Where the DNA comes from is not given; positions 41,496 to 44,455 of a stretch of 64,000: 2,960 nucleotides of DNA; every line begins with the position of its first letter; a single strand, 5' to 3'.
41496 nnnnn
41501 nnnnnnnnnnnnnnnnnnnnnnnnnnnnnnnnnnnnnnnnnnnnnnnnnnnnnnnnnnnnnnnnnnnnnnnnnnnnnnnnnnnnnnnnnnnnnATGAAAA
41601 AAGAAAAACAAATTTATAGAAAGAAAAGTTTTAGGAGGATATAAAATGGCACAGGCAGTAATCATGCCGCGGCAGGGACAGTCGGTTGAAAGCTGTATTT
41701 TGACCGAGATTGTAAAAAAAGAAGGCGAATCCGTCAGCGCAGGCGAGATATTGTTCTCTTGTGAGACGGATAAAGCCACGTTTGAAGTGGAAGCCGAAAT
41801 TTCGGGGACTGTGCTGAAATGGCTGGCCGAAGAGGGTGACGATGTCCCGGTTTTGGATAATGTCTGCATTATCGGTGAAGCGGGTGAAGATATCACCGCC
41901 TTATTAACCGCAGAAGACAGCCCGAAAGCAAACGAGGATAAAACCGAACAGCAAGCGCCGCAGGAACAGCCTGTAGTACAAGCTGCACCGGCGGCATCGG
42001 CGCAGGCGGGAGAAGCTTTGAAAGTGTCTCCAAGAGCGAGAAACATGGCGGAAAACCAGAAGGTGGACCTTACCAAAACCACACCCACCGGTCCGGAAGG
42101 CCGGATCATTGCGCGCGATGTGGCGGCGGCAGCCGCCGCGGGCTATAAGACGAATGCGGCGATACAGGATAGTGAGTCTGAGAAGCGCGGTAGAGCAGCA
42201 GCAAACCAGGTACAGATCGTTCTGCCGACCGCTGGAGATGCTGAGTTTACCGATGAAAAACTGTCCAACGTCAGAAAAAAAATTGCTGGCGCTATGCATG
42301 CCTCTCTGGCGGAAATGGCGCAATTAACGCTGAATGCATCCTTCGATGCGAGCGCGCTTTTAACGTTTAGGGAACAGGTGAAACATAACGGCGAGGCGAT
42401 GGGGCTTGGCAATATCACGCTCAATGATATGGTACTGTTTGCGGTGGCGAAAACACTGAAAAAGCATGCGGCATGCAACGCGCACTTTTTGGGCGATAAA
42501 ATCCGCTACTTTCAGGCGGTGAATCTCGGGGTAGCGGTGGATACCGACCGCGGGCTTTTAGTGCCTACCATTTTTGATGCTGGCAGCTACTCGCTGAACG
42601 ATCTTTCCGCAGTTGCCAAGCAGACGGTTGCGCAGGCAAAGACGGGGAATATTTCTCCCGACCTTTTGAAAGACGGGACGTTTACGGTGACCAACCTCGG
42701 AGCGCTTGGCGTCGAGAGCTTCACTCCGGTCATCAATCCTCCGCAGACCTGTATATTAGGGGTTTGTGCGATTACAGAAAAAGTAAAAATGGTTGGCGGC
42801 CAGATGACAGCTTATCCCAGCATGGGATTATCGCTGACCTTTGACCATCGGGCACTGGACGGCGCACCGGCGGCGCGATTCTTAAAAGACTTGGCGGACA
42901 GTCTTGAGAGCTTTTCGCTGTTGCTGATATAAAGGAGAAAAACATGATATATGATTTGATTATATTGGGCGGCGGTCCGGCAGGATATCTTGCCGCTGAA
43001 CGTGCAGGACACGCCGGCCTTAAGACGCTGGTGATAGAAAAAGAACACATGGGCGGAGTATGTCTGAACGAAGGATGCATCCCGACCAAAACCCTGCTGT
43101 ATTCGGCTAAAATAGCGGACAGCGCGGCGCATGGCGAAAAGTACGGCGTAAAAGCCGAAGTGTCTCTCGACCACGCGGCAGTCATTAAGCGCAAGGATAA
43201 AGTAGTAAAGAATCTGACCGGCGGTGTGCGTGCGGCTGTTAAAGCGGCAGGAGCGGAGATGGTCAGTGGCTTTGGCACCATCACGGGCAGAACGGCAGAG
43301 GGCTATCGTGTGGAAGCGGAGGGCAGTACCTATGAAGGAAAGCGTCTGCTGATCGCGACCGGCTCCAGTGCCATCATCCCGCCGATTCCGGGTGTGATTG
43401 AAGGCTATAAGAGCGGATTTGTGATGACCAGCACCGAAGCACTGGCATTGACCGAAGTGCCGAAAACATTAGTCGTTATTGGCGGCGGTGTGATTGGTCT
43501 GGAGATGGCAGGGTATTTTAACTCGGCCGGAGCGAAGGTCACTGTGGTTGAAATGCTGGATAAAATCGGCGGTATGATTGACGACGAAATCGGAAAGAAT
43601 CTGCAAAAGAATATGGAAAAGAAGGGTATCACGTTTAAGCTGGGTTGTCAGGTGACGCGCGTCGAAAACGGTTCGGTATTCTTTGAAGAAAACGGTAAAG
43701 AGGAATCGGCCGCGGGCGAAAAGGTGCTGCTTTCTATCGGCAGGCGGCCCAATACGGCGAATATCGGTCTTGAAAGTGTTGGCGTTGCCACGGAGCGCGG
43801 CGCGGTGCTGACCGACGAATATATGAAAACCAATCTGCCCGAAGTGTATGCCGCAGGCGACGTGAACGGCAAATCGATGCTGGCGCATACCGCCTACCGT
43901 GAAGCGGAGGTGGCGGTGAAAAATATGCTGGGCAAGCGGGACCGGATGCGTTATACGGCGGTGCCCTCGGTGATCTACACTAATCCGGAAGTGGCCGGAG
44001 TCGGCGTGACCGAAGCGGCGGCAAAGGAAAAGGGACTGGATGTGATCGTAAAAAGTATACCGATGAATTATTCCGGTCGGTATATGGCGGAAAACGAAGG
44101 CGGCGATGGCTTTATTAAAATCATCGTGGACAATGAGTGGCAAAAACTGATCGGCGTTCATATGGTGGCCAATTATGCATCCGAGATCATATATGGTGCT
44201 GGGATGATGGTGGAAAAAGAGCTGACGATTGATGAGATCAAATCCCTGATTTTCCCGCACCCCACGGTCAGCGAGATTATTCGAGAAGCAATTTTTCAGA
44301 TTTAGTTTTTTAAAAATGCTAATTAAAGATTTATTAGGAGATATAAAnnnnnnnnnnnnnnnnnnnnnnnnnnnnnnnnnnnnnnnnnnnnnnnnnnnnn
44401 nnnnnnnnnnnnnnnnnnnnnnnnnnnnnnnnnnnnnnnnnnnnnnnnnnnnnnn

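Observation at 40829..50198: DeoR-controlled operon joins a complete lipoamide E2-E3-E1 complex to SorE-like and SrlD-like dehydrogenases and a PHP phosphoesterase: candidate undescribed oxidative C-C cleavage route for a sugar or polyol derivative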

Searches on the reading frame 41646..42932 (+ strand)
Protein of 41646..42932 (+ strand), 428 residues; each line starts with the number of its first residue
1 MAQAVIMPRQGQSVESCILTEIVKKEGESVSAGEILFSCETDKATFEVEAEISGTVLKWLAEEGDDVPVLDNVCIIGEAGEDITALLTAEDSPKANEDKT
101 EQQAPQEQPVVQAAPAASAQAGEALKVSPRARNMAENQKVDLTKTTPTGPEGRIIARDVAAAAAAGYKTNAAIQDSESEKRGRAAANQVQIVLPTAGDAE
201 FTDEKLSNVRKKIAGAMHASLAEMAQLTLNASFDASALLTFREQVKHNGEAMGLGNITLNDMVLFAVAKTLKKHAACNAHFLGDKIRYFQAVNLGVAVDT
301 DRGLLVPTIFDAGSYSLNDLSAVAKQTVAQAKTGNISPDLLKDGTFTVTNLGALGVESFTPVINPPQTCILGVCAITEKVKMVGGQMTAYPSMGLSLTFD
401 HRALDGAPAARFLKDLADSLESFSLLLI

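Call 3: search_protein_families(library=pfam, proteins=[window:41646-42932:+])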
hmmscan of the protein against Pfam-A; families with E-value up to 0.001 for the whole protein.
window:41646-42932:+ (428 aa): 3 families
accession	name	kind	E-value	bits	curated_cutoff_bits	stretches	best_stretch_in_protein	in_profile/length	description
PF00198.28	2-oxoacid_dh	-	6.1e-67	225.9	23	1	200-427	3-231/232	2-oxoacid dehydrogenases acyltransferase (catalytic domain)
PF00364.28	Biotin_lipoyl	-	4.4e-12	46.1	22.1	1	5-75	3-72/73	Biotin-requiring enzyme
PF02817.22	E3_binding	-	2.9e-10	40.6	23.7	1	126-159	2-35/36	e3 binding domain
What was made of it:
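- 41646..42932 (+): E2 dihydrolipoyl acyltransferase (one lipoyl domain, E3-binding domain, catalytic domain). All three Pfam domains are found (call 3).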

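Call 4: search_protein_families(library=ncbifam, proteins=[window:41646-42932:+])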
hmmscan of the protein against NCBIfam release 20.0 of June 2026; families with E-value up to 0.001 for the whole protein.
window:41646-42932:+ (428 aa): 12 families
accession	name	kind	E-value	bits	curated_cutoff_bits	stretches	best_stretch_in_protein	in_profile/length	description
TIGR01349.1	PDHac_trf_mito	equivalog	1.3e-76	258.6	445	1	5-427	2-436/437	pyruvate dehydrogenase complex dihydrolipoamide acetyltransferase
NF008814.0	PRK11854.1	equivalog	2.4e-73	247.6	722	1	3-424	208-633/637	pyruvate dehydrogenase complex dihydrolipoyllysine-residue acetyltransferase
NF004309.0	PRK05704.1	equivalog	8.1e-67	226.3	449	1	3-427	3-405/408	2-oxoglutarate dehydrogenase complex dihydrolipoyllysine-residue succinyltransferase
TIGR02927.1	SucB_Actino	equivalog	1.2e-64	219.2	423.45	2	126-422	267-570/579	2-oxoglutarate dehydrogenase, E2 component, dihydrolipoamide succinyltransferase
TIGR01347.1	sucB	equivalog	3.4e-63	214.3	378.65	1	5-428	3-402/404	dihydrolipoyllysine-residue succinyltransferase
TIGR01348.1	PDHac_trf_long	equivalog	7.4e-56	189.9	552.1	1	3-427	156-586/587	dihydrolipoyllysine-residue acetyltransferase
NF011416.0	PRK14843.1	equivalog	2.5e-52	177.9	429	1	121-426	45-345/347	dihydrolipoamide acetyltransferase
NF008815.0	PRK11857.1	equivalog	2e-48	165.4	378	1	125-426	4-305/308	dihydrolipoamide acetyltransferase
NF008907.0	PRK12270.1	equivalog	7.2e-23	80.3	878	1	99-421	54-362/1241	multifunctional oxoglutarate decarboxylase/oxoglutarate dehydrogenase thiamine pyrophosphate-binding subunit/dihydrolipoyllysine-residue suc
NF011457.0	PRK14875.1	equivalog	7.5e-17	61.3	307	1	2-165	3-128/372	acetoin dehydrogenase dihydrolipoyllysine-residue acetyltransferase subunit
NF008854.0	PRK11892.1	equivalog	9.5e-15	54.2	454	1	1-133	1-135/464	pyruvate dehydrogenase complex E1 component subunit beta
NF006761.0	PRK09282.1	domain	0.0005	18.7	402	1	19-75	532-588/591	pyruvate carboxylase subunit B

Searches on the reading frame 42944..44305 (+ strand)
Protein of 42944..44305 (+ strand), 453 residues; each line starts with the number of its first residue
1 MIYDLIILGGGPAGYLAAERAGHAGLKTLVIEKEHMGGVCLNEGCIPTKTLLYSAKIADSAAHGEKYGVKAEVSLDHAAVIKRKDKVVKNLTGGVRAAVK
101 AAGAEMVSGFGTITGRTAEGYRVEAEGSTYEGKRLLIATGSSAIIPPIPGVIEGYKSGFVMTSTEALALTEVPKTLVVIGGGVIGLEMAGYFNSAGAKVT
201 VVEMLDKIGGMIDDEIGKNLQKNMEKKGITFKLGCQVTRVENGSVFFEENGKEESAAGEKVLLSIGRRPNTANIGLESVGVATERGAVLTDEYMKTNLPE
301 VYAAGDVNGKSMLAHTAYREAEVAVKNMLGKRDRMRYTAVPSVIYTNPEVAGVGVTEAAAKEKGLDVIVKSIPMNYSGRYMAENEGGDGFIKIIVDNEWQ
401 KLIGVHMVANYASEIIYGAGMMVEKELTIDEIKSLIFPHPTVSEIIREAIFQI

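Call 3: search_protein_families(library=pfam, proteins=[window:42944-44305:+])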
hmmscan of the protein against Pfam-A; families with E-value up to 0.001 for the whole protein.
window:42944-44305:+ (453 aa): 12 families
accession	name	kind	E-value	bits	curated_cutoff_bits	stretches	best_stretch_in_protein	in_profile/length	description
PF07992.20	Pyr_redox_2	-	1.3e-71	241.8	26.1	1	3-321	1-291/291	Pyridine nucleotide-disulphide oxidoreductase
PF02852.28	Pyr_redox_dim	-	8.7e-32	110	25.3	1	340-449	1-109/110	Pyridine nucleotide-disulphide oxidoreductase, dimerisation domain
PF00070.33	Pyr_redox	-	2.2e-22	79.8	22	1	176-243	2-69/82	Pyridine nucleotide-disulphide oxidoreductase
PF13738.12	Pyr_redox_3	-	3.1e-16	59.9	30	1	117-305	110-305/305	Pyridine nucleotide-disulphide oxidoreductase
PF13450.12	NAD_binding_8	-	3e-10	40.7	21.9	1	178-215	1-38/68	NAD(P)-binding Rossmann-like domain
PF12831.13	FAD_oxidored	-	3.8e-09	36.8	27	1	4-48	1-46/416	FAD dependent oxidoreductase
PF03486.20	HI0933_like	-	9.6e-09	35.5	50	1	4-35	2-33/244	HI0933-like protein Rossmann domain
PF00890.30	FAD_binding_2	-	2.4e-05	24.2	20.4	1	4-36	1-33/414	FAD binding domain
PF01262.27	AlaDh_PNT_C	-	7.6e-05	22.7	23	0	170-219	21-74/214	Alanine dehydrogenase/PNT, C-terminal domain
PF01266.30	DAO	-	0.00016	21.8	27.9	0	176-209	2-35/353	FAD dependent oxidoreductase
PF02737.24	3HCDH_N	-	0.00037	20.9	22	0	176-230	2-56/180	3-hydroxyacyl-CoA dehydrogenase, NAD binding domain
PF01946.23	Thi4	-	0.00084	19.1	26.2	0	3-35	18-51/235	Thi4 family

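Call 4: search_protein_families(library=ncbifam, proteins=[window:42944-44305:+])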
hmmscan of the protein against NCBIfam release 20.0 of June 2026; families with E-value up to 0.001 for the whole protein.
window:42944-44305:+ (453 aa): 80 families (the best 25 are shown)
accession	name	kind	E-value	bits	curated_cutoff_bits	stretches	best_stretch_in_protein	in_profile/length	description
TIGR01350.1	lipoamide_DH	equivalog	1.7e-145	485.3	408.8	1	3-451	2-452/461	dihydrolipoyl dehydrogenase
NF004945.0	PRK06292.2-3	equivalog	2.2e-99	333.5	494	1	3-446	4-445/457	dihydrolipoyl dehydrogenase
TIGR02053.1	MerA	equivalog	1e-97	328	454.45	1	3-449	1-449/465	mercury(II) reductase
NF004992.0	PRK06370.1-4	equivalog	4.2e-89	299.1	629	1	3-447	5-449/459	FAD-containing oxidoreductase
NF004991.0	PRK06370.1-3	subfamily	1.6e-88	297.5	620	1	2-449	35-483/509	FAD-containing oxidoreductase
NF004943.0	PRK06292.2-1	equivalog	6.6e-87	292.2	432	1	3-450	4-452/456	dihydrolipoyl dehydrogenase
NF004947.0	PRK06292.2-5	equivalog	8.2e-84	282.2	592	1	3-451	4-456/474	dihydrolipoyl dehydrogenase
NF004776.0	PRK06116.1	equivalog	1.9e-82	277.7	480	1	3-444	5-444/450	glutathione-disulfide reductase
TIGR01424.1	gluta_reduc_2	equivalog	1.4e-75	254.6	606.05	1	3-444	3-440/446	glutathione-disulfide reductase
NF004946.0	PRK06292.2-4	subfamily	4.1e-75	253.4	634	1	3-449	4-466/487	dihydrolipoyl dehydrogenase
NF003585.0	PRK05249.1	equivalog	1.7e-73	247.9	465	1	3-451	7-455/464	Si-specific NAD(P)(+) transhydrogenase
NF005884.0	PRK07846.1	equivalog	1.8e-73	247.7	501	1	3-452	4-450/454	mycothione reductase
NF010311.1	PRK13748.1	subfamily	2.5e-72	244.5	600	1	5-446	100-541/560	mercury(II) reductase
TIGR01421.1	gluta_reduc_1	equivalog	6.5e-72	243.1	556.15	1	3-444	3-444/450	glutathione-disulfide reductase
NF004990.0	PRK06370.1-1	equivalog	6.6e-72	242.6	842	1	3-447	5-449/459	FAD-containing oxidoreductase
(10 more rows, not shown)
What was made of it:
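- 42944..44305 (+): E3 dihydrolipoyl dehydrogenase. It scores 485 bits on TIGR01350 against a cut-off of 409 (call 4).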
